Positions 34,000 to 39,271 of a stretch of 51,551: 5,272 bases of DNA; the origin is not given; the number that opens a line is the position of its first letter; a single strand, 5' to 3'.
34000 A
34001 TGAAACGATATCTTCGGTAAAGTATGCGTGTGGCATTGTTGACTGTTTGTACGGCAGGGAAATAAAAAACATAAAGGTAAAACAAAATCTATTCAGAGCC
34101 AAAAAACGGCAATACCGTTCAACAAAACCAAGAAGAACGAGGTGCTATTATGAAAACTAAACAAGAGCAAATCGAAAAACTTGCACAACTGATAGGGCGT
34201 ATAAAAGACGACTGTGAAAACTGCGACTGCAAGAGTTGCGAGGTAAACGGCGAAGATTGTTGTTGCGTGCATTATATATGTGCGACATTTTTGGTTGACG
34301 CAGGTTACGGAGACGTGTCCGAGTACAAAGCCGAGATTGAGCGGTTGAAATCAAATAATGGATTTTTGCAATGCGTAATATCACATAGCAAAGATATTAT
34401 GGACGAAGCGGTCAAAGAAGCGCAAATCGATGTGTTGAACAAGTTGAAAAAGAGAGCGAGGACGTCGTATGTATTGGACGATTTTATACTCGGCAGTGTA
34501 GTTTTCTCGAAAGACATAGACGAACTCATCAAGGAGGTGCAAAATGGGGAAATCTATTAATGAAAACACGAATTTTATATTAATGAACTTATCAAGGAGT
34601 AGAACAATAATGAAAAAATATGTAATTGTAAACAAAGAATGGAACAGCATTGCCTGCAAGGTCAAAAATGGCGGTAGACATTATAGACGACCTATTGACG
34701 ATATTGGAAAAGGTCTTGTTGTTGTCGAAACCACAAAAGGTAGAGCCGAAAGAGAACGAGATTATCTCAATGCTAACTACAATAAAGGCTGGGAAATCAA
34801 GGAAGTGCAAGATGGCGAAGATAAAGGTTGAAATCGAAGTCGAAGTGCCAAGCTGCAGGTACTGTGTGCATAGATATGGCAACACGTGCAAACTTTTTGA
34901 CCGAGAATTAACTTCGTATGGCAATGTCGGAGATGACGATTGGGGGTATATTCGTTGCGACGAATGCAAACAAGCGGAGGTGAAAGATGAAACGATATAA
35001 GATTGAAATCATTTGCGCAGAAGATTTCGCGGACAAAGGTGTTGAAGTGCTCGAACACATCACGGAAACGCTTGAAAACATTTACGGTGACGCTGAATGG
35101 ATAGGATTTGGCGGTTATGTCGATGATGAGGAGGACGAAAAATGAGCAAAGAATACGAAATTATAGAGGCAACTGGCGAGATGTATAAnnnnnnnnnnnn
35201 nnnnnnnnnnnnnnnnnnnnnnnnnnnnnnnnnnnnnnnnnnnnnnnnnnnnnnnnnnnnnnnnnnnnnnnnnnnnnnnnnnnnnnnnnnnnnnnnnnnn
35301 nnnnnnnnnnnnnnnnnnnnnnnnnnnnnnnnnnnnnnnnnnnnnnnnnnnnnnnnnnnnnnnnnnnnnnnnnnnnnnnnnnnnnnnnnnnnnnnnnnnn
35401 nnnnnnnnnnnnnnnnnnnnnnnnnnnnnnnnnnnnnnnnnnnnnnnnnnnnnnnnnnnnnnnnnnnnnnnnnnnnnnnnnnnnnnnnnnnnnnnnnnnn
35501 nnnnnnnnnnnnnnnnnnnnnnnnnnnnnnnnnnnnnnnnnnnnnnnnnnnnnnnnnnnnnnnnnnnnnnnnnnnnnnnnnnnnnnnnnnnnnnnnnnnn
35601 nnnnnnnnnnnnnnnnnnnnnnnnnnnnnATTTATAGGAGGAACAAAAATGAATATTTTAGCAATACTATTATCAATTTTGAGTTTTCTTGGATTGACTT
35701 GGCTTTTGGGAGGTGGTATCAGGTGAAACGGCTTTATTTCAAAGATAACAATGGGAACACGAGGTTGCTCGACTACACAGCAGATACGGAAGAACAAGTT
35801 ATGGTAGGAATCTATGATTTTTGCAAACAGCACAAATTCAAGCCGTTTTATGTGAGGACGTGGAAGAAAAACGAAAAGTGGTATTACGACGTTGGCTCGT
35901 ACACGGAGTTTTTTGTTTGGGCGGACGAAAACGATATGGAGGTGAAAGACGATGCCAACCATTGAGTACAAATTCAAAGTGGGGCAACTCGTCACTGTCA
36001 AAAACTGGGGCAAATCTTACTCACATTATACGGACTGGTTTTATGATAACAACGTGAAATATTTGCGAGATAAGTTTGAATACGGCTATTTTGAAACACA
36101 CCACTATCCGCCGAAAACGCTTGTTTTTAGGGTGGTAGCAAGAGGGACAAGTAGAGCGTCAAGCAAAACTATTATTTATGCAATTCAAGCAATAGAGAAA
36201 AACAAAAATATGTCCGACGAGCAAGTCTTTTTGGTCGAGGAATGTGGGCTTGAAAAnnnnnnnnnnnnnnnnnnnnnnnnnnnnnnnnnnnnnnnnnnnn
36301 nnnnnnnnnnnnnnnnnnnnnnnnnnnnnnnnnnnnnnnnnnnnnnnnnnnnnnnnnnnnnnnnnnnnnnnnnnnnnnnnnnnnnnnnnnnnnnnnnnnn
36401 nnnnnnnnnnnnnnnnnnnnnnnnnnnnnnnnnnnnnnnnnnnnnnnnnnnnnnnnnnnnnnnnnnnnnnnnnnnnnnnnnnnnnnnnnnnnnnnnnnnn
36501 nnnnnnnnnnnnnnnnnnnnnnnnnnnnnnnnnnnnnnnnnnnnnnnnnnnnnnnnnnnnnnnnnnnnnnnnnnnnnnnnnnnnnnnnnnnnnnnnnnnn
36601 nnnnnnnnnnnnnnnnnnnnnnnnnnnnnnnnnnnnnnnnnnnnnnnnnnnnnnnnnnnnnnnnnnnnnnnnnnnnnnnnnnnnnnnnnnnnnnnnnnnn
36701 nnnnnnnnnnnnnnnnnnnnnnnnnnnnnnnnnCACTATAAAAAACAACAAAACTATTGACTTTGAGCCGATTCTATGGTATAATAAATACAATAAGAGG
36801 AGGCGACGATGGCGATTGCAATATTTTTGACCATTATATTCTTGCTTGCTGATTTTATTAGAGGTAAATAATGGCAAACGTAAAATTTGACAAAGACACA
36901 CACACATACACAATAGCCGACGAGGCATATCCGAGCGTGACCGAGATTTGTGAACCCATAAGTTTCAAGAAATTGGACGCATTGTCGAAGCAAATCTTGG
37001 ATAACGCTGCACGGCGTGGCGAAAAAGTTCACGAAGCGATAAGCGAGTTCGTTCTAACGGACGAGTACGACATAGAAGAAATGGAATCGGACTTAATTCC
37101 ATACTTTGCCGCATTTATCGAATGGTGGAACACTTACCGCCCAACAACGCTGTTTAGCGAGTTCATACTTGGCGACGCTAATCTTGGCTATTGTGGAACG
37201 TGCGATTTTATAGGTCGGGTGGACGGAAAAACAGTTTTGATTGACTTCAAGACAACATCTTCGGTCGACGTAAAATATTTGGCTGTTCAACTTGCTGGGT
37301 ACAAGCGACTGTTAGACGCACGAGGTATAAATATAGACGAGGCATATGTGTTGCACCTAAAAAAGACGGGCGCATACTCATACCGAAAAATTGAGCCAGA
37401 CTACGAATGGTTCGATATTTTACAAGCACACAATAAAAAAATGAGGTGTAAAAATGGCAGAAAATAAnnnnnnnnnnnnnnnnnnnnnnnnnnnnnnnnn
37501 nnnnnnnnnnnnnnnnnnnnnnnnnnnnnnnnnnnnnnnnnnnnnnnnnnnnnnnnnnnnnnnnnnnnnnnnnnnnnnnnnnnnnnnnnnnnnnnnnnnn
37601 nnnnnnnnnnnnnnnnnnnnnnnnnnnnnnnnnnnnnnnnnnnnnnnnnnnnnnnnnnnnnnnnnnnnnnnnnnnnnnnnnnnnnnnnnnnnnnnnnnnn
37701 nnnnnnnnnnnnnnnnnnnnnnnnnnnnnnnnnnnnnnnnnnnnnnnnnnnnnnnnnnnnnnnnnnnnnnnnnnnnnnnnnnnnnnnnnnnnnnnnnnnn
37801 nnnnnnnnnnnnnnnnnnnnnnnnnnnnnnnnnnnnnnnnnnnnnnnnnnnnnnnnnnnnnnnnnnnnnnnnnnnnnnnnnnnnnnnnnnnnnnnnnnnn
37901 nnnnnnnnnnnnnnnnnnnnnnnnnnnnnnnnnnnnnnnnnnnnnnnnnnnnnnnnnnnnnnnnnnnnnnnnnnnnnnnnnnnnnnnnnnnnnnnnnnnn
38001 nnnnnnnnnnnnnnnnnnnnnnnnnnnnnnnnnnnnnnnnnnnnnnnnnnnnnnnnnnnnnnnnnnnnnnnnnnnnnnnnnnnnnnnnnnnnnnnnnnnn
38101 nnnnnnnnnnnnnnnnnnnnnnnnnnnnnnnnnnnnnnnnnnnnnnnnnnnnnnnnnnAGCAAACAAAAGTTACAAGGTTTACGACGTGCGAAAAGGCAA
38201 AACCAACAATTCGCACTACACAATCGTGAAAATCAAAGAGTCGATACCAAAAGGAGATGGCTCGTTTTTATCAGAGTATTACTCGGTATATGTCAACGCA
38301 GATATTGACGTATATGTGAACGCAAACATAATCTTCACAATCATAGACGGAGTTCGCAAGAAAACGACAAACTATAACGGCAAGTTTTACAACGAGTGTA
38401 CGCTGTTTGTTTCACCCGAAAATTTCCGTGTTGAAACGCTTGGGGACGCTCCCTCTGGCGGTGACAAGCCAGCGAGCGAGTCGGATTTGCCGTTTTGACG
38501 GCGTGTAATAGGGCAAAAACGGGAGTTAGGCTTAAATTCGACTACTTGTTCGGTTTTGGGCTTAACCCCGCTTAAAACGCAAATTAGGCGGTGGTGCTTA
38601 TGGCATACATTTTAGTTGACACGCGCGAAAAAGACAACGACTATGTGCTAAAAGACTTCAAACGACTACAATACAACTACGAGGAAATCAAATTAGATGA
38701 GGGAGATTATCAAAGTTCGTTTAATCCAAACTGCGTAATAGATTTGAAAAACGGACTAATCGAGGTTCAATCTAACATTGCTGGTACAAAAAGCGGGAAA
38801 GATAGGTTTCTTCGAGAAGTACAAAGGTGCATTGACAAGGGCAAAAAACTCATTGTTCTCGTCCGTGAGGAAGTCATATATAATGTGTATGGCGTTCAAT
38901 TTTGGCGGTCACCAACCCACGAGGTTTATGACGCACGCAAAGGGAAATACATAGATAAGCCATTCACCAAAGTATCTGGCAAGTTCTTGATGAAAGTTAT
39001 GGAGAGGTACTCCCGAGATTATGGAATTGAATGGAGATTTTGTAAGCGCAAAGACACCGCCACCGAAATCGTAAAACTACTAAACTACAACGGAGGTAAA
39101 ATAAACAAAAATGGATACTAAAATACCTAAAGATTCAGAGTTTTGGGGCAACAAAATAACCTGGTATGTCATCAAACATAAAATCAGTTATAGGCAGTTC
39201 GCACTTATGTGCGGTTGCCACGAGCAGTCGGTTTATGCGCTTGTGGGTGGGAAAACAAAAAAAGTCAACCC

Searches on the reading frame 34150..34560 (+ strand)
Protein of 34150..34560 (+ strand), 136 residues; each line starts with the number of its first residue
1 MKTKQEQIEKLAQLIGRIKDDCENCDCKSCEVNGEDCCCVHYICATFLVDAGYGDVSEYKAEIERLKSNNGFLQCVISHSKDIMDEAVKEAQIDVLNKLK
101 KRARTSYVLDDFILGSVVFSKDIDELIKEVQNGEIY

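Call 47: search_protein_families(library=phrogs, proteins=[window:34150-34560:+], max_evalue=0.001)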
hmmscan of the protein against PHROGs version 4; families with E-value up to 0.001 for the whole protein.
window:34150-34560:+ (136 aa): 1 family
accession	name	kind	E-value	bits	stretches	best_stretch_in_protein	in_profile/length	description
phrog_1877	-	DNA, RNA and nucleotide metabolism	0.00091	20.1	0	81-133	74-124/129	DNA binding protein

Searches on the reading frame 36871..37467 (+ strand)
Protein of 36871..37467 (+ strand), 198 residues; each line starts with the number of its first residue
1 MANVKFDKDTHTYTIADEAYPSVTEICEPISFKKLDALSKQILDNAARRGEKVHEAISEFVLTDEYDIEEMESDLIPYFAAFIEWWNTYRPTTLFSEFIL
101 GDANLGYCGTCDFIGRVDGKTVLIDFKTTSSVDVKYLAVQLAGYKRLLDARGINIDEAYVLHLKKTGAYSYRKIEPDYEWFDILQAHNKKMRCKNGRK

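Call 47: search_protein_families(library=phrogs, proteins=[window:36871-37467:+], max_evalue=0.001)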
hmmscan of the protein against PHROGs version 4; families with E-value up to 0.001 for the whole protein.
window:36871-37467:+ (198 aa): 3 families
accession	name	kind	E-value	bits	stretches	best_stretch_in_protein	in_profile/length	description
phrog_298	-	DNA, RNA and nucleotide metabolism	4.5e-32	112.6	1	3-184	48-249/293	exonuclease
phrog_466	-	DNA, RNA and nucleotide metabolism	1.5e-08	35.3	1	45-146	210-316/446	exonuclease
phrog_1706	-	DNA, RNA and nucleotide metabolism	1.2e-05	25.9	1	43-166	81-188/293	CRISPR/Cas system associated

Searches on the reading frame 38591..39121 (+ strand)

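Call 47: search_protein_families(library=phrogs, proteins=[window:38591-39121:+], max_evalue=0.001)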
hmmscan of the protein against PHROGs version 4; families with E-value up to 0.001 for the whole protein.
window:38591-39121:+ (176 aa): 1 family
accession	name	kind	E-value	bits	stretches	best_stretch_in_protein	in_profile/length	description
phrog_3490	-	DNA, RNA and nucleotide metabolism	5.5e-25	89.4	1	6-174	10-172/175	ERCC4-type nuclease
